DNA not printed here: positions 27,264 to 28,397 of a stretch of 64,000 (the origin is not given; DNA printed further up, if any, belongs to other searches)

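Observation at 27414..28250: Bacterial-type ferredoxin-nitroreductase fusion gene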

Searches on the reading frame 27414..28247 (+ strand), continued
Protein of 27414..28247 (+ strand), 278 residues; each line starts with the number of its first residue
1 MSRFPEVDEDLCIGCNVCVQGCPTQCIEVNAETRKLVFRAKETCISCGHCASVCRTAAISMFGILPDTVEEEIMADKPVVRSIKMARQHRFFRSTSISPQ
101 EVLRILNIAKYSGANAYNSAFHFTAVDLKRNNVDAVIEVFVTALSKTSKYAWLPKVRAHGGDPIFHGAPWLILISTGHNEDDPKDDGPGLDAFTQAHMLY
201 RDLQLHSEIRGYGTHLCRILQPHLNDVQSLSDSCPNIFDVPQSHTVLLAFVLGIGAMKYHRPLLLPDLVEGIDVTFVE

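Call 20: list_cluster_members(proteins=[P0027, P0028, P0029, P0030, P0033, P0035, P0036, P0037, P0041, P0042])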
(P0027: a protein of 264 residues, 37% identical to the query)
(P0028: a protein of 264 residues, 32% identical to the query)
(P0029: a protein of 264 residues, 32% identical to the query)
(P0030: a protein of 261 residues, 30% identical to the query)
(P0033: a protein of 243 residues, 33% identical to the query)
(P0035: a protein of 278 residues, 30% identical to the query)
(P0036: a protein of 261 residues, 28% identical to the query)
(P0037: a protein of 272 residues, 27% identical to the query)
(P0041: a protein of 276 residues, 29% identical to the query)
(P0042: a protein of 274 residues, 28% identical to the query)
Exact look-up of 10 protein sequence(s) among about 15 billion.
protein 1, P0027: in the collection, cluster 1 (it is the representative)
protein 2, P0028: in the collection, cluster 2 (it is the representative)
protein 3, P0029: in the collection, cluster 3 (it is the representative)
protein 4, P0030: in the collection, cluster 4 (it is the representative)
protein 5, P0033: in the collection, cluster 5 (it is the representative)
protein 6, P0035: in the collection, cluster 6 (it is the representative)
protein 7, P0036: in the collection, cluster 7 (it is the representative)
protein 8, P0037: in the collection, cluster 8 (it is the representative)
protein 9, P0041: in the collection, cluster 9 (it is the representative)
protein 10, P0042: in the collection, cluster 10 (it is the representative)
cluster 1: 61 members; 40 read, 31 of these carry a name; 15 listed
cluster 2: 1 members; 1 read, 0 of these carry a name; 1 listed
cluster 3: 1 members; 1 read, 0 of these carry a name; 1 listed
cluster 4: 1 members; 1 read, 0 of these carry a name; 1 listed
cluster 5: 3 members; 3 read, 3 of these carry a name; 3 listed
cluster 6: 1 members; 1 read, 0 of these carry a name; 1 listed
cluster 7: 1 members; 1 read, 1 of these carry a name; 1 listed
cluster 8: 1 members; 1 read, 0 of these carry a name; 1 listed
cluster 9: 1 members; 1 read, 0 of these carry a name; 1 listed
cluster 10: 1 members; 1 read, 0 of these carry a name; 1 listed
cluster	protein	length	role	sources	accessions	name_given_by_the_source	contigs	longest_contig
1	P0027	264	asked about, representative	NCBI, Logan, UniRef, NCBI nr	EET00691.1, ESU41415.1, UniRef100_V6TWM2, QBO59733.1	Nitroreductase Fd-NR2 [Giardia duodenalis] | nitroreductase Fd-NR2 n=2 Tax=Giardia intestinalis TaxID=5741 RepID=V6TWM2_GIAIN | Nitroreductase Fd-NR2 [Giardia intestinalis ATCC 50581]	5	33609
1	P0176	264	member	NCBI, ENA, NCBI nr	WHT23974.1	nitroreductase Fd-NR2 [Giardia intestinalis]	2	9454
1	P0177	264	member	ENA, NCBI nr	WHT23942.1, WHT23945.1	nitroreductase Fd-NR2 [Giardia intestinalis]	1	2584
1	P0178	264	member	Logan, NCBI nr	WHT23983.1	nitroreductase Fd-NR2 [Giardia intestinalis]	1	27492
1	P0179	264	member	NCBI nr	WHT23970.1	nitroreductase Fd-NR2 [Giardia intestinalis]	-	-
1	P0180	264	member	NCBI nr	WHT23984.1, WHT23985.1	nitroreductase Fd-NR2 [Giardia intestinalis]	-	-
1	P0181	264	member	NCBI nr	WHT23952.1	nitroreductase Fd-NR2 [Giardia intestinalis]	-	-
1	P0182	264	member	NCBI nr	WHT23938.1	nitroreductase Fd-NR2 [Giardia intestinalis]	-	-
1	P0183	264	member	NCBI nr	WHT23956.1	nitroreductase Fd-NR2 [Giardia intestinalis]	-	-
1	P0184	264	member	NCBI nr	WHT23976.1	nitroreductase Fd-NR2 [Giardia intestinalis]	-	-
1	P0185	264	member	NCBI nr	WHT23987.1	nitroreductase Fd-NR2 [Giardia intestinalis]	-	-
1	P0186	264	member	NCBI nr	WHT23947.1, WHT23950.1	nitroreductase Fd-NR2 [Giardia intestinalis]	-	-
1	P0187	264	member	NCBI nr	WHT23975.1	nitroreductase Fd-NR2 [Giardia intestinalis]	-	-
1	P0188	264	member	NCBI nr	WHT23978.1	nitroreductase Fd-NR2 [Giardia intestinalis]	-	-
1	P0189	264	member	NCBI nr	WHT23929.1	nitroreductase Fd-NR2 [Giardia intestinalis]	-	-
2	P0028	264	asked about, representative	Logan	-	-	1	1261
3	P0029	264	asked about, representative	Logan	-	-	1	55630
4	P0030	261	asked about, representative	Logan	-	-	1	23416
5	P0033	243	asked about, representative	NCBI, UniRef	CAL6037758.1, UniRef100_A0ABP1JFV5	Nitroreductase [Hexamita inflata] | Nitroreductase n=1 Tax=Hexamita inflata TaxID=28002 RepID=A0ABP1JFV5_9EUKA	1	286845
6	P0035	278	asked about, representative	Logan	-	-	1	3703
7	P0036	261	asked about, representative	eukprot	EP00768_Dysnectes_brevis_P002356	gnl/Dysnectes_brevis/178_a206_5807.p1 ...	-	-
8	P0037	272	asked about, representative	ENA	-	-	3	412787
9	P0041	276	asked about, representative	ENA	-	-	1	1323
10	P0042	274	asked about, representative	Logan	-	-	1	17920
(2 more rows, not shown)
